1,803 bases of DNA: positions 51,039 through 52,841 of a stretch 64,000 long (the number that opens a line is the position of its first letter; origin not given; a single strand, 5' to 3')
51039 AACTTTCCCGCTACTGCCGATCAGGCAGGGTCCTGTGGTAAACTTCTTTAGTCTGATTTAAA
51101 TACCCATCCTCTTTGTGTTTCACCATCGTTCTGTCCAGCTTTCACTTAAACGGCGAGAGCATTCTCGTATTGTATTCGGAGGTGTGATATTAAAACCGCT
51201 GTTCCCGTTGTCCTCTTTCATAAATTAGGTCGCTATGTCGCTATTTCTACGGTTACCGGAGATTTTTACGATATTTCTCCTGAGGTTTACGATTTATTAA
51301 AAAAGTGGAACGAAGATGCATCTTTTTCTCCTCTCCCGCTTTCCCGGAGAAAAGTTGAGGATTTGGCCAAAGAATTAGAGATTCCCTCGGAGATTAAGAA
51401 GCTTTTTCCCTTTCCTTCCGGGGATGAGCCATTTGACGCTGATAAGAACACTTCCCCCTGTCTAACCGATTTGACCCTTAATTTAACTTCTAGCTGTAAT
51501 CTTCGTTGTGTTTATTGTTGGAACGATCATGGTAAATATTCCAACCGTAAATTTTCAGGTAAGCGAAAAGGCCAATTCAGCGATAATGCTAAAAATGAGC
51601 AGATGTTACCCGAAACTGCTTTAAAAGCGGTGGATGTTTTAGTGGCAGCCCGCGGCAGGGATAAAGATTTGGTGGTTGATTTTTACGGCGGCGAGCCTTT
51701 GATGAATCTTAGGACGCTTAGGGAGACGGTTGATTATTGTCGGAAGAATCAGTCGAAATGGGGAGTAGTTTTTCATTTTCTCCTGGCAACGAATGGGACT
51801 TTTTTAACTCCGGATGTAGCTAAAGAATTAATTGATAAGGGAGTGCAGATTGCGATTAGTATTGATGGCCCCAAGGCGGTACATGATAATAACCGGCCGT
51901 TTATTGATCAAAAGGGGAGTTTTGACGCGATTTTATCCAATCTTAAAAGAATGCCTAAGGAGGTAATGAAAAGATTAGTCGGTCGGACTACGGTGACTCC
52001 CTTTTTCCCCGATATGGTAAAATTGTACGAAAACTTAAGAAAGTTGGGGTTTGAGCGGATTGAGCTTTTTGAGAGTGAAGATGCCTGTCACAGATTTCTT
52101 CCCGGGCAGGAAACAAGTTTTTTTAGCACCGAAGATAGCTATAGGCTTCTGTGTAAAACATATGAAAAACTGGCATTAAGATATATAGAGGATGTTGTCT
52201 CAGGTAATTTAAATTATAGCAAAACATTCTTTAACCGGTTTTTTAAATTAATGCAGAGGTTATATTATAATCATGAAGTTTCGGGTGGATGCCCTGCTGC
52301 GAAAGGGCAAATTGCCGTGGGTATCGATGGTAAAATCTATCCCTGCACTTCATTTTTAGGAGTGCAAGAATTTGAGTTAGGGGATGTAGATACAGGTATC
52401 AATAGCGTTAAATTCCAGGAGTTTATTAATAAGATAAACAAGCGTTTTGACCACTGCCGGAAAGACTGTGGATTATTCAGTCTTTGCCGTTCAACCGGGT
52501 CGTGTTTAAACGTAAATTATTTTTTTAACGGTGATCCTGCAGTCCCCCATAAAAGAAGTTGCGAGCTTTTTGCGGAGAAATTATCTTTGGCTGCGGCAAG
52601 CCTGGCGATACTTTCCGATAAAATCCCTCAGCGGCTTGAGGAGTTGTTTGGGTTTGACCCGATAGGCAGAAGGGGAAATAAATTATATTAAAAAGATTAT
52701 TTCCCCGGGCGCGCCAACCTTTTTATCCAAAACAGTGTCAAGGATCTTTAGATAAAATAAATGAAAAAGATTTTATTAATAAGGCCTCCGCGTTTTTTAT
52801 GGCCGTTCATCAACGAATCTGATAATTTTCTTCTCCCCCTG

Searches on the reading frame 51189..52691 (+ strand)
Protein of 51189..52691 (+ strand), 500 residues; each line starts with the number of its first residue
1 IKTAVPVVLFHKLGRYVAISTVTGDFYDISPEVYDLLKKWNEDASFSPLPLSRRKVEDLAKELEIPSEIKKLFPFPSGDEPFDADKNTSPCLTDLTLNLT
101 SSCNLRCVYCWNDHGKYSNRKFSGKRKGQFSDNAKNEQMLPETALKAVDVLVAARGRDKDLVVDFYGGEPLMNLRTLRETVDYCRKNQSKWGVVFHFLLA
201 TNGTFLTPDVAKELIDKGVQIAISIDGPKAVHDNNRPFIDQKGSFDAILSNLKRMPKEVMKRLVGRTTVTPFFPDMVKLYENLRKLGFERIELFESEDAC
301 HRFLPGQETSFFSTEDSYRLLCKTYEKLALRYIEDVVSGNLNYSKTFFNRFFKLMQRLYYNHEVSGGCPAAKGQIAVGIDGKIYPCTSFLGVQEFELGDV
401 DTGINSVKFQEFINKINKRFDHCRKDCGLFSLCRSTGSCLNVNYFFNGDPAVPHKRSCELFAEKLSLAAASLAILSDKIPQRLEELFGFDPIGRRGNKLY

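Call 3: search_protein_families(library=ncbifam, proteins=[window:51189-52691:+], max_evalue=0.01)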
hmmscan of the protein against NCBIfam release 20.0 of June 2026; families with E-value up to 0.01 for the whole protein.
window:51189-52691:+ (500 aa): 69 families (the best 25 are shown)
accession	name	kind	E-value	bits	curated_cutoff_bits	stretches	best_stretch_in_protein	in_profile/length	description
NF047865.1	rSAM_PapB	equivalog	1.1e-67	228.7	340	1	93-453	3-330/330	PapB family radical SAM/SPASM ranthipeptide maturase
TIGR04064.1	rSAM_nif11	equivalog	9.7e-57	192.7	518.7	1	10-477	7-438/459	nif11-like peptide radical SAM maturase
TIGR03974.1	rSAM_six_Cys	equivalog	2.6e-54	184.8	425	1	52-468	55-445/451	thioether cross-link-forming SCIFF peptide maturase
TIGR03906.1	quino_hemo_SAM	equivalog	5.9e-53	180.1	453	1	87-471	88-446/467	quinohemoprotein amine dehydrogenase maturation protein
NF040492.1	not_ScfB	exception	1.7e-51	175.6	855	1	92-470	94-446/450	ScfB-related radical SAM/SPASM orphan maturase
TIGR04068.1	rSAM_ocin_clost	equivalog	7.5e-50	170.1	500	1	90-434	81-418/462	Cys-rich peptide radical SAM maturase CcpM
TIGR04280.1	geopep_mat_rSAM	hypoth_equivalog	1.5e-38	132.9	400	2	92-268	83-243/428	geopeptide radical SAM maturase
NF038170.1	lachnocin_rSAM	equivalog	5.1e-30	104.7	550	1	88-434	71-392/440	lachnocin radical SAM maturase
TIGR04148.1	GG_samocin_CFB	equivalog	5.1e-27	95.1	300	2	91-256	15-171/411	radical SAM peptide maturase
NF035951.1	rSAM_RumMC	equivalog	1.1e-26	93.7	720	1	92-277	111-289/510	RumMC family radical SAM sactipeptide maturase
TIGR04115.1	rSAM_Cxxx_rpt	equivalog_domain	1.2e-25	90.8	350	1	95-452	4-338/359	radical SAM peptide maturase, CXXX-repeat target family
NF041707.1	rSAM_YhhB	equivalog_domain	7.5e-24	84.3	445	1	96-335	5-239/369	cyclophane-forming radical SAM/SPASM peptide maturase YhhB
TIGR03978.1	rSAM_paired_1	equivalog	2.1e-23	82.8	370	1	99-450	89-427/466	His-Xaa-Ser system radical SAM maturase HxsB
NF038107.1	rSAM_NF038107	equivalog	7.3e-23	81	600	1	95-444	87-405/444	Cys-every-fifth radical SAM/SPASM peptide maturase CefB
NF041298.1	rSAM_mat_DynA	equivalog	2.8e-22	79.2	450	1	100-452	8-334/356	dynobactin maturation radical SAM/SPASM protein DynA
TIGR03942.1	sulfatase_rSAM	equivalog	8.8e-22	77.7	349.45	1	100-445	8-330/363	anaerobic sulfatase maturase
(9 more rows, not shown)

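Call 4: search_protein_families(library=pfam, proteins=[window:51189-52691:+], max_evalue=0.01)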
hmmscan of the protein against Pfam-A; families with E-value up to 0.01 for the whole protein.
window:51189-52691:+ (500 aa): 3 families
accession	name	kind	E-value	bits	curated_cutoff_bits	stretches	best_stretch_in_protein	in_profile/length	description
PF04055.27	Radical_SAM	-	1.8e-15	57.9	29.5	1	98-271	2-152/166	Radical SAM superfamily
PF13353.11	Fer4_12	-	2.4e-05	25.1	22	1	100-190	12-83/137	4Fe-4S single cluster domain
PF13186.11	SPASM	-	0.00027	21.6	21.5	1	368-427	1-66/67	Iron-sulfur cluster-binding domain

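Call 6: find_homologous_proteins(query=window:51189-52691:+, max_evalue=1e-20)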
Query window:51189-52691:+ (500 aa): 140 proteins with E <= 1e-20 among 8000 candidates; the best 120 are listed.
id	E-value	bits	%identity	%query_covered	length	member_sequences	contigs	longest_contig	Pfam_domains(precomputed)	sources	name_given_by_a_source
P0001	0.0e+0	1033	88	100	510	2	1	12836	PF04055.28,PF13353.12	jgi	-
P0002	4.5e-285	964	83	99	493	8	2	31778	PF04055.28,PF13353.12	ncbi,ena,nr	ncbi:MAG: radical SAM protein [Candidatus Omnitrophica bacterium]|nr:radical SAM protein [Candidatus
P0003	3.5e-284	961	82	99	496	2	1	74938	PF04055.28,PF13353.12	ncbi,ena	ncbi:MAG: radical SAM protein [Candidatus Omnitrophota bacterium]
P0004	3.2e-279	945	81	100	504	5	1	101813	PF04055.28,PF13353.12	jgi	-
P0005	2.7e-277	938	80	100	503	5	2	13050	PF04055.28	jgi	jgi:uncharacterized protein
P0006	4.9e-273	924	87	90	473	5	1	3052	PF04055.28,PF13353.12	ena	-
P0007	7.6e-266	901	77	100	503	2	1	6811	PF04055.28,PF13353.12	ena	-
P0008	1.9e-264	896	76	100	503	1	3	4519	PF04055.28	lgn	-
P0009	3.3e-263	892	76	100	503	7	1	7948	PF04055.28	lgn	-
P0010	7.0e-255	864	78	94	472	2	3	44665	PF04055.28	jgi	-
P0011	1.3e-252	857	74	99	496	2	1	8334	PF04055.28,PF13353.12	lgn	-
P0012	5.9e-252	855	74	99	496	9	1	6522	PF04055.28,PF13353.12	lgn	-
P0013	7.8e-252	854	79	94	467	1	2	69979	PF04055.28,PF13353.12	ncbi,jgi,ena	ncbi:MAG: radical SAM protein [Candidatus Omnitrophota bacterium]|jgi:uncharacterized protein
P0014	4.2e-248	842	73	100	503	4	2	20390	PF04055.28,PF13353.12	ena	-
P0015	1.7e-247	840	72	100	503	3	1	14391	PF04055.28,PF13353.12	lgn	-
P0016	8.0e-246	835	71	100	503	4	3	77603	PF04055.28,PF13353.12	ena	-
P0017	1.3e-244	830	73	100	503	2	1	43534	PF04055.28,PF13353.12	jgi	-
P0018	3.0e-244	829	71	100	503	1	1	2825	PF04055.28,PF13353.12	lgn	-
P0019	5.5e-244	828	72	98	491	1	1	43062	PF04055.28,PF13353.12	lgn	-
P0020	1.1e-243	828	71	100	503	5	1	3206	PF04055.28,PF13353.12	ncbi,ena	-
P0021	3.9e-243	826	71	100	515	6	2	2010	PF04055.28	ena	-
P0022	3.5e-241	819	70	100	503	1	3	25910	PF04055.28,PF13353.12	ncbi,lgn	-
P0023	4.3e-238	809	72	98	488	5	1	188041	PF04055.28,PF13353.12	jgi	-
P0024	4.7e-237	806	69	100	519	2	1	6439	PF04055.28,PF13353.12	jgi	jgi:uncharacterized protein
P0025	9.7e-237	805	69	100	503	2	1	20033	PF04055.28,PF13353.12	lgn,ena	-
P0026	2.4e-236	803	69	99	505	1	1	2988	PF04055.28,PF13353.12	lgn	-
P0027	1.6e-235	801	69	100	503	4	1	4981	PF04055.28,PF13353.12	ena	-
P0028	6.1e-231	785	67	100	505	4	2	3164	PF04055.28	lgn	-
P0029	4.2e-228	776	71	94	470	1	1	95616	PF04055.28,PF13353.12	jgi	jgi:uncharacterized protein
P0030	2.0e-226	771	71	93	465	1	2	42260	PF04055.28,PF13353.12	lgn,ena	-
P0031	2.3e-226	770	68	98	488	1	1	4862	PF04055.28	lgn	-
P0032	1.2e-224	765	73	90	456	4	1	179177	PF04055.28,PF13353.12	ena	-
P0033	2.6e-222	757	70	93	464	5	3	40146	PF04055.28,PF13353.12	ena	-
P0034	7.3e-220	749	71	90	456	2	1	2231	PF04055.28,PF13353.12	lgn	-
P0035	2.9e-219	747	77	82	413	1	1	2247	PF04055.28,PF13353.12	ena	-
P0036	4.3e-219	746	69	91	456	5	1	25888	PF04055.28,PF13353.12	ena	-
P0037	2.1e-216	738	62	100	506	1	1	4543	PF04055.28,PF13353.12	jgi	jgi:uncharacterized protein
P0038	2.7e-215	734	63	100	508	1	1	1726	PF04055.28,PF13353.12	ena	-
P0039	3.6e-215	733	64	100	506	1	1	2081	PF04055.28,PF13353.12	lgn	-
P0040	9.4e-215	732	63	99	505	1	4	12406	PF13186.12,PF04055.28,PF13353.12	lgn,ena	-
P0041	1.1e-213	728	69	88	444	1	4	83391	PF04055.28,PF13353.12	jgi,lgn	-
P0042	6.3e-213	726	63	99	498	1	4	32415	PF04055.28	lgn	-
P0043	3.5e-211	720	63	99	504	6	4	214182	PF04055.28,PF13353.12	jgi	jgi:uncharacterized protein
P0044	3.9e-211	720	63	99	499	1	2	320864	PF04055.28,PF13353.12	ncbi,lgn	-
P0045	6.0e-211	719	64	99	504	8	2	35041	PF04055.28,PF13353.12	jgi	jgi:uncharacterized protein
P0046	6.8e-211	719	62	100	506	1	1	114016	PF04055.28,PF13353.12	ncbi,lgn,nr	ncbi:MAG: radical SAM protein [Candidatus Omnitrophica bacterium]|nr:radical SAM protein [Candidatus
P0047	1.4e-210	718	63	99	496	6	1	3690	PF13186.12,PF04055.28,PF13353.12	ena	-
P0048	2.7e-210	717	62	100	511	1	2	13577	PF04055.28,PF13353.12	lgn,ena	-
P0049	2.8e-210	717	85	72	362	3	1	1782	PF04055.28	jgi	jgi:uncharacterized protein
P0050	3.4e-208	710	63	99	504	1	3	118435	PF04055.28,PF13353.12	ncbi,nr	ncbi:MAG: radical SAM protein [Candidatus Omnitrophica bacterium]|nr:radical SAM protein [Candidatus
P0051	4.4e-208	710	61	100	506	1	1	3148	PF13186.12,PF04055.28,PF13353.12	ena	-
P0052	5.8e-208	710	63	99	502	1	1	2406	PF04055.28,PF13353.12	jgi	jgi:uncharacterized protein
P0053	1.1e-207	709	75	80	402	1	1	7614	PF04055.28,PF13353.12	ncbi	-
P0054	8.6e-207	706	62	99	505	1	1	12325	PF04055.28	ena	-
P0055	1.2e-206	705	84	73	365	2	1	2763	PF04055.28,PF13353.12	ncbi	ncbi:MAG: radical SAM protein, partial [Candidatus Omnitrophota bacterium]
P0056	3.2e-206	704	74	80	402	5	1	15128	PF04055.28,PF13353.12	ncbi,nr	ncbi:MAG: radical SAM protein [Candidatus Omnitrophica bacterium]|nr:radical SAM protein [Candidatus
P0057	5.8e-206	703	60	99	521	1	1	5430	PF04055.28,PF13353.12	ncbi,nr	ncbi:MAG: radical SAM protein [Candidatus Omnitrophica bacterium]|nr:radical SAM protein [Candidatus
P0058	6.1e-206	703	83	72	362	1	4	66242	PF04055.28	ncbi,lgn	-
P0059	6.2e-206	703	61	99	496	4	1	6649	PF04055.28,PF13353.12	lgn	-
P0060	4.7e-205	700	61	100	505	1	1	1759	PF13186.12,PF04055.28,PF13353.12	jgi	-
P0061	1.0e-204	699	61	99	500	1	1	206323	PF13186.12,PF04055.28,PF13353.12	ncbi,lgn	ncbi:MAG: radical SAM protein [Candidatus Omnitrophota bacterium]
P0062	1.6e-204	698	60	99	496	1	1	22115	PF04055.28,PF13353.12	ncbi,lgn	-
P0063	7.0e-204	696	61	100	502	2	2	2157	PF13186.12,PF04055.28,PF13353.12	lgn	-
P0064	5.0e-203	693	61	100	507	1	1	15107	PF13186.12,PF04055.28,PF13353.12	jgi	-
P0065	3.6e-202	691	61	99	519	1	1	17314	PF13186.12,PF04055.28,PF13353.12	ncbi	-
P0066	8.1e-202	689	82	71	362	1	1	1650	PF04055.28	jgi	-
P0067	8.9e-202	689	59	99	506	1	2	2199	PF13186.12,PF04055.28,PF13353.12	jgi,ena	-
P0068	4.8e-200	684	59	99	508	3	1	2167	PF04055.28,PF13353.12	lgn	-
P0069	1.1e-199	682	61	100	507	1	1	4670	PF13186.12,PF04055.28,PF13353.12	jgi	-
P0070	2.6e-199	681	61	99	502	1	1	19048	PF13186.12,PF04055.28,PF13353.12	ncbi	ncbi:MAG: radical SAM protein [Candidatus Omnitrophota bacterium]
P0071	1.9e-198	678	60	100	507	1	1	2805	PF13186.12,PF04055.28,PF13353.12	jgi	-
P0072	2.0e-198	678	61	100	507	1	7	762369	PF04055.28,PF13353.12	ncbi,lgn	-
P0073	1.3e-196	672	59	99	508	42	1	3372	PF04055.28,PF13353.12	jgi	-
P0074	2.4e-196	671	60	99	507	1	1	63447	PF13186.12,PF04055.28,PF13353.12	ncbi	-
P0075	1.3e-195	669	79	72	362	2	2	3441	PF04055.28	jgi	-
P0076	1.4e-195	669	78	72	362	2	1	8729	PF04055.28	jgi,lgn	-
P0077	5.6e-195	667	79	71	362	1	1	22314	PF04055.28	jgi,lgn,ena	-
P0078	9.4e-195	666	59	99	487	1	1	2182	PF04055.28,PF13353.12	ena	-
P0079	2.8e-193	661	57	99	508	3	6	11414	PF04055.28,PF13353.12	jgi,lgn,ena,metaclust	metaclust:\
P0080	6.6e-192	657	58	100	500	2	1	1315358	PF13186.12,PF04055.28,PF13353.12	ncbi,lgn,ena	-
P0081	3.0e-191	655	57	100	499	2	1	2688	PF04055.28,PF13353.12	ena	-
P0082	2.2e-189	648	58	99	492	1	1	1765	PF13186.12,PF04055.28,PF13353.12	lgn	-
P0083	9.6e-189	646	57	100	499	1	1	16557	PF04055.28,PF13353.12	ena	-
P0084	8.0e-187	640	61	93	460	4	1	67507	PF04055.28,PF13353.12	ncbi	ncbi:MAG: radical SAM protein [Candidatus Omnitrophota bacterium]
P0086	7.8e-183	627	56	99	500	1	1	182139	PF13186.12,PF04055.28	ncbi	ncbi:MAG: radical SAM protein [Candidatus Omnitrophota bacterium]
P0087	1.6e-181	622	56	99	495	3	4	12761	PF04055.28,PF13353.12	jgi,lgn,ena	-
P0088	2.0e-180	619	55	99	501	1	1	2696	PF13186.12,PF04055.28,PF13353.12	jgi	jgi:uncharacterized protein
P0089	1.3e-179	616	55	100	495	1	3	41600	PF04055.28,PF13353.12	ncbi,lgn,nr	ncbi:MAG: radical SAM protein [Elusimicrobia bacterium]|nr:radical SAM protein [Elusimicrobiota bact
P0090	6.0e-179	614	55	98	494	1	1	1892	PF04055.28,PF13353.12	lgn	-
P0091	1.5e-178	613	53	99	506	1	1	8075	PF13186.12,PF04055.28,PF13353.12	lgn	-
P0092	2.1e-178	612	55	99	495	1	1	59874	PF04055.28,PF13353.12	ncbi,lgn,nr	ncbi:MAG: radical SAM protein [Elusimicrobiota bacterium]|nr:radical SAM protein [Elusimicrobiota ba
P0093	9.0e-178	610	55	99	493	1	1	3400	PF04055.28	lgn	-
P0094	6.1e-177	607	54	98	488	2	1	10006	PF13186.12,PF04055.28,PF13353.12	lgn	-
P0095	2.5e-176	605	55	99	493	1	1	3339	PF04055.28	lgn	-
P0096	2.1e-175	602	55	99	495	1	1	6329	PF13186.12,PF04055.28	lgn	-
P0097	2.4e-175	602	55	99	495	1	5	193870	PF04055.28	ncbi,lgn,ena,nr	ncbi:MAG: radical SAM protein [Elusimicrobia bacterium]|nr:radical SAM protein [Elusimicrobiota bact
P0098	6.6e-175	601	53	99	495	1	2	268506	PF04055.28,PF13353.12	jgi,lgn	jgi:uncharacterized protein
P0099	1.1e-174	600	55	99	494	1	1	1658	PF04055.28,PF13353.12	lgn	-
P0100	3.6e-174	598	53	100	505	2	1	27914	PF13186.12,PF04055.28,PF13353.12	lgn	-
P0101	6.3e-164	564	53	99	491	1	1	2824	PF04055.28,PF13353.12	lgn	-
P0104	1.2e-151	524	48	99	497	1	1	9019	PF04055.28,PF13353.12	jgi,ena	-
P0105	1.9e-150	520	50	98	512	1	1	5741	PF13186.12,PF04055.28,PF13353.12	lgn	-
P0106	1.2e-148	514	48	98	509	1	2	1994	PF04055.28,PF13353.12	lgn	-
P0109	6.2e-130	452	67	59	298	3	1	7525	PF04055.28,PF13353.12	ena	-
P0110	2.0e-101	358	40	99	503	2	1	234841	PF04055.28,PF13353.12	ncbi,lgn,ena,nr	ncbi:radical SAM protein [Patescibacteria group bacterium]|nr:radical SAM protein [Patescibacteria g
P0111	6.8e-101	356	44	81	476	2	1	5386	PF04055.28,PF13353.12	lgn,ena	-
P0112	4.8e-100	354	39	98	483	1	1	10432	PF04055.28,PF13353.12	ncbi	ncbi:MAG: radical SAM protein [Candidatus Omnitrophota bacterium]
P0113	8.4e-100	353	40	97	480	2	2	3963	PF04055.28,PF13353.12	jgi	-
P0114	1.9e-99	352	38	99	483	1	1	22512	PF04055.28,PF13353.12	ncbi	-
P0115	2.2e-99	351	38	96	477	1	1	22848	PF04055.28,PF13353.12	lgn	-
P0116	3.2e-99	351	40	98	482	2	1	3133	PF04055.28,PF13353.12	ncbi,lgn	-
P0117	6.7e-99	350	38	99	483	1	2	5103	PF04055.28,PF13353.12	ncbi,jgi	-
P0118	1.6e-98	349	39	96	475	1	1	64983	PF04055.28,PF13353.12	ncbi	-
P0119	1.6e-98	349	39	98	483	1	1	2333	PF04055.28,PF13353.12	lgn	-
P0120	8.3e-98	346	38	96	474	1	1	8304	PF04055.28,PF13353.12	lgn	-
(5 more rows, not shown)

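Call 8: find_related_loci(query=A1, collection=genome_contigs, flank=6000)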
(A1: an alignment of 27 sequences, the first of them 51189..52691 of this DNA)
Query A1 (500 aa) in genome_contigs; peptide patterns used: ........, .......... (x = any residue, [..] = any of these).
327 stretches matched a pattern; 281 encode a relative of the query (tblastn E <= 1e-3); the best 80 are kept; 80 distinct loci.
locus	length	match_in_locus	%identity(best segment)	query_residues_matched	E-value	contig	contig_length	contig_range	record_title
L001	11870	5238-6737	83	1-500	0e+0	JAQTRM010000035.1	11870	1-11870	MAG: Candidatus Omnitrophota bacterium isolate STB_163 NODE_13658_length_11870_cov_12.811292_Sandtown_B, whole genome sh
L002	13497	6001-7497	79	1-500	0e+0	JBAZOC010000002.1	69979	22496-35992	MAG: Candidatus Omnitrophota bacterium isolate SO_2017_LW4_85 scaffold_1071_c1_LW137-91_2017, whole genome shotgun seque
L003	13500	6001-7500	77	1-500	0e+0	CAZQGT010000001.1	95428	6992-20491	MAG TPA_asm: uncultured Planctomycetales bacterium isolate SRP178699_co1_559 genome assembly, contig: NODE_141_length_95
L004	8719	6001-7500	77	1-500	0e+0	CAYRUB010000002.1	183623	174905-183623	MAG TPA_asm: uncultured Planctomycetales bacterium isolate binchicken_co220_28 genome assembly, contig: NODE_13_length_1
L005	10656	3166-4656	76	1-497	0e+0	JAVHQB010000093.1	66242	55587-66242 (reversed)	MAG: Candidatus Paceibacterota bacterium isolate WB02no5_36_10 NODE_87_length_66242_cov_6.715231, whole genome shotgun s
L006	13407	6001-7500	80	1-500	0e+0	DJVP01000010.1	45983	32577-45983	MAG TPA_asm: Candidatus Omnitrophica bacterium UBA6253 UBA6253_contig_37153, whole genome shotgun sequence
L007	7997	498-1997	73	1-500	0e+0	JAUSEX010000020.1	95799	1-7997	MAG: Candidatus Omnitrophota bacterium isolate E14_maxbin.253 E14_k141_1491331, whole genome shotgun sequence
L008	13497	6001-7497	74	2-500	0e+0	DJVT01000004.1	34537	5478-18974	MAG TPA_asm: Candidatus Omnitrophica bacterium UBA6249 UBA6249_contig_100511, whole genome shotgun sequence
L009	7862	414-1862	72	1-500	0e+0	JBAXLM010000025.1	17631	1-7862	MAG: Candidatus Omnitrophota bacterium isolate ELA427 MAG427_25, whole genome shotgun sequence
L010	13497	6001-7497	72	2-500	0e+0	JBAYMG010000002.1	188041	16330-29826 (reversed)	MAG: Candidatus Omnitrophota bacterium isolate SO_2016_LW1_34 scaffold00017_LW64-88_2016, whole genome shotgun sequence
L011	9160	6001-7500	69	1-500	0e+0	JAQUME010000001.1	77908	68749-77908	MAG: Candidatus Omnitrophota bacterium isolate STD1_147 NODE_618_length_77908_cov_11.752832_Sandtown_D1, whole genome sh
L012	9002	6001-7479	64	6-500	0e+0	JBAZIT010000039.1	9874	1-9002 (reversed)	MAG: Candidatus Omnitrophota bacterium isolate SO_2017_LW4_101 scaffold_13201_c1_LW137-91_2017, whole genome shotgun seq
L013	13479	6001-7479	63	6-500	0e+0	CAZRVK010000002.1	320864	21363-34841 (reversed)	MAG TPA_asm: uncultured Planctomycetales bacterium isolate binchicken_co117_54 genome assembly, contig: NODE_19_length_3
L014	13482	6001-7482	63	5-500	0e+0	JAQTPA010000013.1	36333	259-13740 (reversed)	MAG: Candidatus Omnitrophota bacterium isolate STB_105 NODE_2414_length_36333_cov_20.861542_Sandtown_B, whole genome sho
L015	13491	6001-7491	62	2-500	0e+0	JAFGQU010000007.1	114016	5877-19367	MAG: Candidatus Omnitrophota bacterium isolate Zod_Metabat.783 k87_2961321, whole genome shotgun sequence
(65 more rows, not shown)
